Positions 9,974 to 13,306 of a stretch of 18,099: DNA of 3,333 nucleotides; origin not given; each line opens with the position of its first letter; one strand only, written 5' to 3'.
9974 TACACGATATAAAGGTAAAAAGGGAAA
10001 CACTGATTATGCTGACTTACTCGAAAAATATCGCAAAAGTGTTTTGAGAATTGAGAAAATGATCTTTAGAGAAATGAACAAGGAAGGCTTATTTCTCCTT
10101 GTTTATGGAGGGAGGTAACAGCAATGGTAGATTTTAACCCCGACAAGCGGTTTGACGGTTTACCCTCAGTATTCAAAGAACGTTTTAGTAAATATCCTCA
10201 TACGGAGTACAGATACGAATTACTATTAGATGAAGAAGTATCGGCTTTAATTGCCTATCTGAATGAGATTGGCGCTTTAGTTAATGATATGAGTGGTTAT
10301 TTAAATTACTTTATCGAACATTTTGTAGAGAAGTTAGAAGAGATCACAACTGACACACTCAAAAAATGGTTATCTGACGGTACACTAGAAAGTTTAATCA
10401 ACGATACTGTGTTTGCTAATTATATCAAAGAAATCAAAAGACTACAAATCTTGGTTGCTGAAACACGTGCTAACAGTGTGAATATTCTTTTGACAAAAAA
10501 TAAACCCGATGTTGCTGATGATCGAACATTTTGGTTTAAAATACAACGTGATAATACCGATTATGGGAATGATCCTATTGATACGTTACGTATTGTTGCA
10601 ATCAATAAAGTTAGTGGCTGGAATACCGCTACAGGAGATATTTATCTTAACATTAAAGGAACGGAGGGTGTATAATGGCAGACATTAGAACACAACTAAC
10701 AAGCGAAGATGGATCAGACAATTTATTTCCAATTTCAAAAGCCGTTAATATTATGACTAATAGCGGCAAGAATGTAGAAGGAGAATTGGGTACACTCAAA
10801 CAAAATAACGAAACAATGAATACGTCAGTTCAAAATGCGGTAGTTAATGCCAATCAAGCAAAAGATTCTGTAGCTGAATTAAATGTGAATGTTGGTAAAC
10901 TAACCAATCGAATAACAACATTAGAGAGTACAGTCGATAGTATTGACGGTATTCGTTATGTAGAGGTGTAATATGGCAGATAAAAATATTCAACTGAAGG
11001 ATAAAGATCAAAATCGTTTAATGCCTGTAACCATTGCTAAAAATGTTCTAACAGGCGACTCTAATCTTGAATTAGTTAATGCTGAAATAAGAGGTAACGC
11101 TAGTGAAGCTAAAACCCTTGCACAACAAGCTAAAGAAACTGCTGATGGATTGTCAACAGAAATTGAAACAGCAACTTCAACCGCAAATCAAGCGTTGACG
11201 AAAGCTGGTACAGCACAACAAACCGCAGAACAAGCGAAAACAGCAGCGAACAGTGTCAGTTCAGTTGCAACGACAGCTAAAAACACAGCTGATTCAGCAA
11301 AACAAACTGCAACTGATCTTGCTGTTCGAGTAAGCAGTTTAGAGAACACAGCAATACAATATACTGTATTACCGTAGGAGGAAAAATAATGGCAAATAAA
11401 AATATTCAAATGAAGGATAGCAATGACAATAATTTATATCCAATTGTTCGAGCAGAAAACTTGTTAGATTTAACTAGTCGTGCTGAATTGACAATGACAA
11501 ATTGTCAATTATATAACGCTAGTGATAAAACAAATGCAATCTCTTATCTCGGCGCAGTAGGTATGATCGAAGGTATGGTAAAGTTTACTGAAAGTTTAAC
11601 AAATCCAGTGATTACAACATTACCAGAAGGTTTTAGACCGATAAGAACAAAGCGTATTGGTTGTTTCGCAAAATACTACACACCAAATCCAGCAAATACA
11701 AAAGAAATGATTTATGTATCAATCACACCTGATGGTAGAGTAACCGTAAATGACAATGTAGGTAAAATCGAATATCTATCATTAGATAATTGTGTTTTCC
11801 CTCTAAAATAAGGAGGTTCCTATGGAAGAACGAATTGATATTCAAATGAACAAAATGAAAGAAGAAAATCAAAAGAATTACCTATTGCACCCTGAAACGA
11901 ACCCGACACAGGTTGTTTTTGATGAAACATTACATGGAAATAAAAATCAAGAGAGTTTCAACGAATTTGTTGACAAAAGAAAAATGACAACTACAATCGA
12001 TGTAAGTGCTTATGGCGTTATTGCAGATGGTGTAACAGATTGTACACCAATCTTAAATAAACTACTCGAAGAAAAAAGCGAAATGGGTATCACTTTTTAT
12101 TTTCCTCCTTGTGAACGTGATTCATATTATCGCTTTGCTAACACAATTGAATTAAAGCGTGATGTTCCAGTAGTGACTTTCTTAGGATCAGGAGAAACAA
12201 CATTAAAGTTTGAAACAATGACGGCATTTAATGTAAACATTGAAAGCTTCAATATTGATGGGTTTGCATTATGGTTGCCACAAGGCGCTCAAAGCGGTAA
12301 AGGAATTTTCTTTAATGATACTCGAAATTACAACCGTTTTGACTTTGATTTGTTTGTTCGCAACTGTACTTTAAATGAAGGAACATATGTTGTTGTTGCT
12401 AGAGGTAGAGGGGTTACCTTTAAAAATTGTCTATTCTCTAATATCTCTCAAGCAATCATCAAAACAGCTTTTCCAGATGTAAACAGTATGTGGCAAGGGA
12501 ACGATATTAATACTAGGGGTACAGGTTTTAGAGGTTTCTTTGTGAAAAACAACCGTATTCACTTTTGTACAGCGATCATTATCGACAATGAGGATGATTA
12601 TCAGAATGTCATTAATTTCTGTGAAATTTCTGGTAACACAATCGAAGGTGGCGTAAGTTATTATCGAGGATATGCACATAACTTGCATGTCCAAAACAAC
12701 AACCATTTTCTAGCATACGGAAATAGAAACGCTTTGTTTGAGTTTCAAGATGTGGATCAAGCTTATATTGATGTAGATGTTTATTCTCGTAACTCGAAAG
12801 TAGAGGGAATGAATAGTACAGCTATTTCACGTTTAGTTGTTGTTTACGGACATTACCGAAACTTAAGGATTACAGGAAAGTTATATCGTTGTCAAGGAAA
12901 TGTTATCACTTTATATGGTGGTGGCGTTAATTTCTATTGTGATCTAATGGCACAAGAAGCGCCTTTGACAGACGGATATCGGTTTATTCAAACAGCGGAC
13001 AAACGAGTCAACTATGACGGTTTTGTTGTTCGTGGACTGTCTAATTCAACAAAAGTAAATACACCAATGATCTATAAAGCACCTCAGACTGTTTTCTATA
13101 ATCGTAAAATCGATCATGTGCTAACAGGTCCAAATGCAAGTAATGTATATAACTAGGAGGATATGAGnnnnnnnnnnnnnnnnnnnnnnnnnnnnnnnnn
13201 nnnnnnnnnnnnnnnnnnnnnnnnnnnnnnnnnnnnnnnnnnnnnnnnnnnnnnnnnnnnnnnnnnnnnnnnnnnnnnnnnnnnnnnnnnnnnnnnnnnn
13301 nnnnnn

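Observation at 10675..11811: Three consecutive fibre-like genes sharing a conserved about 27-aa N-terminal module (and near-identical first 30 nt) but different C-terminal domains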

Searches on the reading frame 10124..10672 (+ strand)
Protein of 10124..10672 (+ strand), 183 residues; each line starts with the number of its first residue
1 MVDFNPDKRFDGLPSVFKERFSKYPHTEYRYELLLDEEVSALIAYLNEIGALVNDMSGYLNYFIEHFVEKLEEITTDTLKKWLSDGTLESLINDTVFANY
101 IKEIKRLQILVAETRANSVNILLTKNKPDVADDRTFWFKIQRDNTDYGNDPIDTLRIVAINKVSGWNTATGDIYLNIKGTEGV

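Call 4: search_protein_families(library=pfam, proteins=[window:10124-10672:+], max_evalue=0.1)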
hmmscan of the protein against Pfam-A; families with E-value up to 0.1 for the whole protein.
window:10124-10672:+ (183 aa): 1 family
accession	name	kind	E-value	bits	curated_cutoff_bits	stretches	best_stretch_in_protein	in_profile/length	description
PF22813.1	TcaA_2nd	-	0.051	14.4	26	0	63-143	4-89/103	TcaA protein second domain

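Call 5: search_protein_families(library=phrogs, proteins=[window:10124-10672:+], max_evalue=0.01)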
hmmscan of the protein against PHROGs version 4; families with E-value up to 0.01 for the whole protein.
window:10124-10672:+ (183 aa): 1 family
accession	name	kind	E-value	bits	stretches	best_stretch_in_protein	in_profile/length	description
phrog_17212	-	connector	0.00011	21.9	1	20-132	20-131/631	pre-neck appendage protein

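Call 18: search_solved_structures(query=window:10124-10672:+, max_evalue=10, show_alignments=2)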
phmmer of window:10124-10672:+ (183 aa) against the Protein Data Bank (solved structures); distinct sequences matched with E-value up to 10: 3.
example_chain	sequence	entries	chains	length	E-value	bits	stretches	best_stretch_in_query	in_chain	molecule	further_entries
6qz9_A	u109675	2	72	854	3.6e-06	30.1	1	8-94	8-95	Pre-neck appendage protein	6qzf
4xhc_A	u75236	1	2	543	0.068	16.2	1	79-140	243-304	Alpha-L-rhamnosidase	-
7qca_SZ0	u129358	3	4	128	0.59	13.1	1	68-123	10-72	40S ribosomal protein S25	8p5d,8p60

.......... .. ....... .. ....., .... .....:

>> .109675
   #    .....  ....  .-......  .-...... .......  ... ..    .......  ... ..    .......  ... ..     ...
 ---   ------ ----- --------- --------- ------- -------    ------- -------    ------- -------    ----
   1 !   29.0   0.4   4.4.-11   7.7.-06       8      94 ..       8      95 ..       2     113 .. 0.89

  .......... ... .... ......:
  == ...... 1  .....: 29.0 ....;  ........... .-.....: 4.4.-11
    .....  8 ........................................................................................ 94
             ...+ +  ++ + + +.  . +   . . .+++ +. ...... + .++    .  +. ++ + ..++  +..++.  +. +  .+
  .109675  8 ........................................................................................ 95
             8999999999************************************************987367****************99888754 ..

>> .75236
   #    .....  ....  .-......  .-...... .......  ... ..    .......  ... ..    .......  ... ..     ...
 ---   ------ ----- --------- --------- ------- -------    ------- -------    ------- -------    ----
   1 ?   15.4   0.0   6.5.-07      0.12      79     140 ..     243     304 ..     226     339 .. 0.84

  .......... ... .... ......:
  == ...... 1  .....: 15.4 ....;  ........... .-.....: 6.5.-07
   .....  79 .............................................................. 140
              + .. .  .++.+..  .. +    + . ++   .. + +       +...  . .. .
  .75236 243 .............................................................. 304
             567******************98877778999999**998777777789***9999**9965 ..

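Call 23: search_dna_similar(query=window:10124-10672:+, collection=phages, mode=protein, max_evalue=0.1, max_rows=40)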
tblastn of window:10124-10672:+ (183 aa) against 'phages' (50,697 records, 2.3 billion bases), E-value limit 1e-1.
Records with a match: 46; places in all: 46; records where one place covers at least 80% of the query: 2.
Best place of each record, by identity: 95-99% 2; <60% 44.
By first word of the organism name: Bacillus 42; Enterococcus 2; Cytobacillus 1; Clostridium 1.
By host as written in the record: Bacillus subtilis 13; - 4; Bacillus sp. 3; Bacillus safensis MGS1 2; Bacillus cereus 1582-3B 2; Bacillus subtilis WB800 2; Bacillus subtilis KACC 10114 2; Bacillus subtilis KCCM12150 2; and 13 more.
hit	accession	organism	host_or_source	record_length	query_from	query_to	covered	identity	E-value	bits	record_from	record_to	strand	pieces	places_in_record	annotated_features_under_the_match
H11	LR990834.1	Enterococcus phage Athos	-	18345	1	183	100%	96.7%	4e-115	364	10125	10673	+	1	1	Hypothetical protein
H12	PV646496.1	Enterococcus phage CUB-FM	Enterococcus faecium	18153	1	183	100%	95.1%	7e-113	357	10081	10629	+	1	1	hypothetical protein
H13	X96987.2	Bacillus phage GA1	Bacillus sp. G1R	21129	4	113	60%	32.4%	7e-4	45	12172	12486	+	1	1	gene 12: neck appendage protein precursor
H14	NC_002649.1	Bacillus phage GA1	Bacillus sp.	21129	4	113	60%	32.4%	7e-4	45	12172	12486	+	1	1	gene 12: tail fiber protein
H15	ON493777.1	Bacillus phage Sarmo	Bacillus safensis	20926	33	144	61%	29.2%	4e-3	43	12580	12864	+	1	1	head completion protein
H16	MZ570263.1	Cytobacillus phage Bfsp1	Cytobacillus firmus DS1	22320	9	113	57%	30.2%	7e-7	54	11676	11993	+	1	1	maturation protein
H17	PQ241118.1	Clostridium phage vB_CpeB_CP1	Clostridium perfringens 556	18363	1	108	59%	28.7%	7e-4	45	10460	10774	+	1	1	hypothetical protein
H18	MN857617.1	Bacillus phage SRT01hs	Bacillus safensis MGS1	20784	1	92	50%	33.7%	6e-4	45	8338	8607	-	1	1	hypothetical protein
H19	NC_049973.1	Bacillus phage SRT01hs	Bacillus safensis MGS1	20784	1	92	50%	33.7%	6e-4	45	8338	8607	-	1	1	hypothetical protein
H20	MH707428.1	Bacillus phage BSP11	Bacillus subtilis ATCC 33677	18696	8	111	57%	29.5%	3e-5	49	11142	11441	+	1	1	pre-neck appendage preprotein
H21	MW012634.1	Bacillus phage DLc1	Bacillus cereus 1582-3B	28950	13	127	63%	25.9%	5e-2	40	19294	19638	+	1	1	pre-neck appendage protein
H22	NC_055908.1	Bacillus phage DLc1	Bacillus cereus 1582-3B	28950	13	127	63%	25.9%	5e-2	40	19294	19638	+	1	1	tail spike protein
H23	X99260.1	Bacillus phage B103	Bacillus subtilis 9/3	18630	8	111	57%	28.6%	1e-4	47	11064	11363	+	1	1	pre-neck appendage protein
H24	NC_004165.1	Bacillus phage B103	Bacillus subtilis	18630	8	111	57%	28.6%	1e-4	47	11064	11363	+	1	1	pre-neck appendage protein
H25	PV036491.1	Bacillus phage vB_Bsu_W1188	Bacillus subtilis WB800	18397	8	111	57%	28.6%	1e-4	47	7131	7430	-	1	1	pre-neck appendage preprotein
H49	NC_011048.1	Bacillus phage phi29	Bacillus subtilis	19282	8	111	57%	27.6%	3e-4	46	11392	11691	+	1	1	12: pre-neck appendage protein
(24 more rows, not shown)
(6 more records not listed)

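Call 24: find_related_loci(query=window:10124-10672:+, collection=viral_contigs, flank=6000)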
Query window:10124-10672:+ (183 aa) in viral_contigs; peptide patterns used: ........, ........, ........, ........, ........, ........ (x = any residue, [..] = any of these).
10 stretches matched a pattern; 3 encode a relative of the query (tblastn E <= 1e-3); 3 distinct loci.
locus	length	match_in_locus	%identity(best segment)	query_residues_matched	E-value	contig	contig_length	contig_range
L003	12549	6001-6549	98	1-183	1e-120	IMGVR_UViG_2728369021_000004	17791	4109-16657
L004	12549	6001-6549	97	1-183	2e-119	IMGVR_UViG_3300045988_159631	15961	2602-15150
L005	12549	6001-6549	95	1-183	2e-117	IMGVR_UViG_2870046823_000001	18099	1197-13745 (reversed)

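Call 25: get_annotated_region(hit=H17, flank=5000)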
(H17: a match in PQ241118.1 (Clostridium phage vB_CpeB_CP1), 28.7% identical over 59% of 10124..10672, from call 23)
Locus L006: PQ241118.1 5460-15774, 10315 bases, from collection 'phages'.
description: Clostridium phage vB_CpeB_CP1, complete genome.
organism: Clostridium phage vB_CpeB_CP1 (NCBI taxid 3317305)
taxonomy: Viruses; Duplodnaviria; Heunggongvirae; Uroviricota; Caudoviricetes; Guelinviridae; Brucesealvirus
host: Clostridium perfringens 556; source: dog feces; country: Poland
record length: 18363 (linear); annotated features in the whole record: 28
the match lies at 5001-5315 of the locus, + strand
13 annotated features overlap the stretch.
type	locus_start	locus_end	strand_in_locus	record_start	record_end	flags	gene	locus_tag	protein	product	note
CDS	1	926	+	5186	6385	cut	-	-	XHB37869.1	tail protein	-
CDS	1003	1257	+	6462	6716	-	-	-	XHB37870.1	holin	-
CDS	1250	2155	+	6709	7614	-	-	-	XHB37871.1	upper collar connector protein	-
CDS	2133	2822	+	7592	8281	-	-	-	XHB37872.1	lower collar protein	-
CDS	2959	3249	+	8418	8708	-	-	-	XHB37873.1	hypothetical protein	-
CDS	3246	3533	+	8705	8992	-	-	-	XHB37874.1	tail protein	-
CDS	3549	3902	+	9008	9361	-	-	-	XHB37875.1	hypothetical protein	-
CDS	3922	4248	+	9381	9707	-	-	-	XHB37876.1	hypothetical protein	-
CDS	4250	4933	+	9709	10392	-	-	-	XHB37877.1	N-acetylmuramoyl-L-alanine amidase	-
CDS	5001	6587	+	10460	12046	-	-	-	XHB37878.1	hypothetical protein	-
CDS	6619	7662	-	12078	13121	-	-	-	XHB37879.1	terminase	-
CDS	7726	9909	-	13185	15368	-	-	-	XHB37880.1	DNA polymerase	-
CDS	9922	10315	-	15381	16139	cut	-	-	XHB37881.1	hypothetical protein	-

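Call 26: get_annotated_region(hit=H16, flank=5000)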
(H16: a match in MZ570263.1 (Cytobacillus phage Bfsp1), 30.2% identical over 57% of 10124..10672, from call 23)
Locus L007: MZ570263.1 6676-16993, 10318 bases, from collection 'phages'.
description: Cytobacillus phage Bfsp1, complete genome.
organism: Cytobacillus phage Bfsp1 (NCBI taxid 2961991)
taxonomy: Viruses; Duplodnaviria; Heunggongvirae; Uroviricota; Caudoviricetes; Salasmaviridae
host: Cytobacillus firmus DS1; source: paddy field; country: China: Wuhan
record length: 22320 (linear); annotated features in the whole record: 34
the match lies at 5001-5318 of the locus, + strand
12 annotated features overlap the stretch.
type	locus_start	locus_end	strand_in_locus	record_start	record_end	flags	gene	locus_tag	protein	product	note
CDS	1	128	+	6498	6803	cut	-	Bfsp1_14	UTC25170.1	scaffolding protein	-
CDS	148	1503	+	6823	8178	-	-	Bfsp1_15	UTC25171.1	major capsid protein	-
CDS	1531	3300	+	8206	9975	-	-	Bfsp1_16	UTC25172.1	tail fibers protein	-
CDS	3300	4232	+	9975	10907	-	-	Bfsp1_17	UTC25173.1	collar protein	-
CDS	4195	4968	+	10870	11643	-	-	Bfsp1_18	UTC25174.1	lower collar protein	-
CDS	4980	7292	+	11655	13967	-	-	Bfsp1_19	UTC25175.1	maturation protein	-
CDS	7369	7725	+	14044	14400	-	-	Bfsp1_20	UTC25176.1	hypothetical protein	-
CDS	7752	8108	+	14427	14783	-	-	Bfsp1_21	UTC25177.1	hypothetical protein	-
CDS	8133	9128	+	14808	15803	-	-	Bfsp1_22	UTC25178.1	peptidase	-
CDS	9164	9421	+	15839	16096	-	-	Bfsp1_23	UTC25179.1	hypothetical protein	-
CDS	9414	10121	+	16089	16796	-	-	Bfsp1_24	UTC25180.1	N-acetylmuramoyl-L-alanine amidase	-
CDS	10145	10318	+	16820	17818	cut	-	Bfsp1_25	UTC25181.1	DNA encapsidation protein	-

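Call 27: get_annotated_region(hit=H18, flank=5000)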
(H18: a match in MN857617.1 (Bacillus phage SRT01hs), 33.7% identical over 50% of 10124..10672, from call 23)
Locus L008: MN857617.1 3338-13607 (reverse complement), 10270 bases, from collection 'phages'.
description: Bacillus phage SRT01hs, complete genome.
organism: Bacillus phage SRT01hs (NCBI taxid 2847044)
taxonomy: Viruses; Duplodnaviria; Heunggongvirae; Uroviricota; Caudoviricetes; Salasmaviridae; Tatarstanvirinae; Gaunavirus; Gaunavirus SRT01hs
host: Bacillus safensis MGS1; source: soil; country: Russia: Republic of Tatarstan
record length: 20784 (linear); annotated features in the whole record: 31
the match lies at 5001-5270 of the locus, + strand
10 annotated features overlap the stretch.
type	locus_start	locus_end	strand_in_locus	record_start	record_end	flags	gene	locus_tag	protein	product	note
CDS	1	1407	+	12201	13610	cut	-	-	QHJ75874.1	hypothetical protein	-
CDS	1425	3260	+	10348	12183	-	-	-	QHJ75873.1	hypothetical protein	-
CDS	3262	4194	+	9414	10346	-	-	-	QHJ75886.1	connector protein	GP10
CDS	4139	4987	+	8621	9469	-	-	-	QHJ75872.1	hypothetical protein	-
CDS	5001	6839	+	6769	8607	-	-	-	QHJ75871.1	hypothetical protein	-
CDS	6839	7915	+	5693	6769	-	-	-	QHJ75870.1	hypothetical protein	-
CDS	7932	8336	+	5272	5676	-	-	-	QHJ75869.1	holin family protein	-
CDS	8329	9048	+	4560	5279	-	-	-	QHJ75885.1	N-acetylmuramoyl-L-alanine amidase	-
CDS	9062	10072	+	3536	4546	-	-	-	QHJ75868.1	DNA encapsidation protein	Gp16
CDS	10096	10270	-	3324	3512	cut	-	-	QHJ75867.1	hypothetical protein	-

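Call 45: find_homologous_proteins(query=window:10124-10672:+, max_evalue=0.001)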
Query window:10124-10672:+ (183 aa): 3 proteins with E <= 0.001 among 86 candidates.
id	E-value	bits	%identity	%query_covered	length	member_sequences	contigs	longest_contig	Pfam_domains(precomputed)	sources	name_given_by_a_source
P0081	1.5e-87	310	77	99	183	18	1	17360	-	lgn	-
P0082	2.8e-75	270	98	70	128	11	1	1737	-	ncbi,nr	ncbi:hypothetical protein ITF49_19290 [Acinetobacter baumannii]|nr:hypothetical protein [Acinetobact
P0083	1.0e-61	226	98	57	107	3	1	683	-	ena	-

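Call 46: find_encoding_contigs(protein=P0081, flank=10000, max_places=4)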
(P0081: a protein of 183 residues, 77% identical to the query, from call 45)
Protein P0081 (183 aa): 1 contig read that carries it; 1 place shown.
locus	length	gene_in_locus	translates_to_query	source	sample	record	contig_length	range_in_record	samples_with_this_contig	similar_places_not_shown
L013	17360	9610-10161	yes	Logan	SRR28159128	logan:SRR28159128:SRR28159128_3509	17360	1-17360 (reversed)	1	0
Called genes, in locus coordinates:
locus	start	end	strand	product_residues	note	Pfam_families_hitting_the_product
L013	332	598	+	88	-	PF17548:p6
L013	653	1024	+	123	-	PF17427:Phi29_Phage_SSB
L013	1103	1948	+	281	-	PF05435:Phi-29_GP3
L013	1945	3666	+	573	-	PF03175:DNA_pol_B_2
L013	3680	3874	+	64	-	-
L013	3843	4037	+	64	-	-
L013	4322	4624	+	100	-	PF11418:Scaffolding_pro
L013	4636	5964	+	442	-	PF25622:Phi29_MCP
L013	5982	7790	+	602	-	PF16838:Caud_tail_N, PF20934:phi29_gp9_C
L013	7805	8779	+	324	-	PF05352:Phage_connector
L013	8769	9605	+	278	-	-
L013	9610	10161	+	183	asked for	-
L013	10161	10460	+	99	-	-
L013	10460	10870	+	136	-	-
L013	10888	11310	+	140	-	-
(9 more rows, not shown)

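Call 55: get_annotated_region(hit=H49, flank=2600)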
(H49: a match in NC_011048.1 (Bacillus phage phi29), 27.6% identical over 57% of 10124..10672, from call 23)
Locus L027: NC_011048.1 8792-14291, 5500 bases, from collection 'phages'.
description: Bacillus phage phi29, complete genome.
organism: Bacillus phage phi29 (NCBI taxid 2884424)
taxonomy: Viruses; Duplodnaviria; Heunggongvirae; Uroviricota; Caudoviricetes; Salasmaviridae; Picovirinae; Salasvirus; Salasvirus phi29
host: Bacillus subtilis; source: -; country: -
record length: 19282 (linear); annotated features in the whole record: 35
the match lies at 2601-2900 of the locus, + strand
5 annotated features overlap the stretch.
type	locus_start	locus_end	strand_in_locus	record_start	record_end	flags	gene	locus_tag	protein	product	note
CDS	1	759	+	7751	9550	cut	9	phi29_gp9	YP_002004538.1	tail protein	Other names: p9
CDS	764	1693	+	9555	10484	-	10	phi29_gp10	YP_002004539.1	upper collar connector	In phage phi29, 12 copies of the head-tail connector/upper collar protein are a component of the DNA packaging motor ...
CDS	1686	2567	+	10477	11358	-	11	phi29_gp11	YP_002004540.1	adaptor Ad4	Other names: p11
CDS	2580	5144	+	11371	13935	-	12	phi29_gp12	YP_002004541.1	pre-neck appendage protein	similar to NP_040730.1 pre-neck appendage protein Bacillus phage PZA, NP_690646.1 pre-neck appendage protein Bacillus ...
CDS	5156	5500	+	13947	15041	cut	13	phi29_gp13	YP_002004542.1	tail-type lysozyme domain-containing protein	similar to NP_040731.1 morphogenesis protein A Bacillus phage PZA, NP_690647.1 morphogenesis protein Bacillus phage ...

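Call 90: predict_structure(alignment_id=A9)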
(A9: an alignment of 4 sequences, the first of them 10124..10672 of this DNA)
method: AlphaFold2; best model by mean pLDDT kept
length: 183 residues; sequences in the alignment: 4
mean_pLDDT: 37.2   pTM: 0.24
mean pLDDT of the five models: 37.2, 36.4, 35.2, 35.1, 34.7
residues with pLDDT >= 90: 0; 70-90: 0; 50-70: 0; < 50: 183
segments of 3 or more residues with pLDDT < 50: 1-183
pLDDT, mean of each block of 10 residues (from residue 1): 35 37 35 32 37 40 41 41 43 41 42 34 35 36 36 31 38 37 29
secondary structure, 60 per line:
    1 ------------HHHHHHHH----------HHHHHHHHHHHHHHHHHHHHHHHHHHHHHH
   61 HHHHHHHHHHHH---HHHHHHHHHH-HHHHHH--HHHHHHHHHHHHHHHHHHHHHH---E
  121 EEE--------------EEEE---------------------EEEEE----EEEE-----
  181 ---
elements in order: H13-20 H31-72 H76-85 H87-92 H95-116 E120-123 E138-141 E163-167 E172-175

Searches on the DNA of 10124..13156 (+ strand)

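Call 7: search_dna_similar(query=window:10124-13156:+, collection=phages, mode=distant, max_rows=25)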
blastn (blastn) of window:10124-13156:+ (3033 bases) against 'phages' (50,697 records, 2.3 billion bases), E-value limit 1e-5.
Records with a match: 2; places in all: 2; records where one place covers at least 80% of the query: 2.
Best place of each record, by identity: 90-95% 2.
By first word of the organism name: Enterococcus 2.
By host as written in the record: Enterococcus faecium 1; - 1.
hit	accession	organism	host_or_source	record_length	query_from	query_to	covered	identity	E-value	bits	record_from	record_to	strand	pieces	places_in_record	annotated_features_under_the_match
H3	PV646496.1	Enterococcus phage CUB-FM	Enterococcus faecium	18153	1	3033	100%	93.8%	0e+0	4866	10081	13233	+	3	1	hypothetical protein (x6)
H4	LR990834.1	Enterococcus phage Athos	-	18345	1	3033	100%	90.8%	0e+0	4201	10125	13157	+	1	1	Preneck appendage protein, tail spike protein | Hypothetical protein (x4)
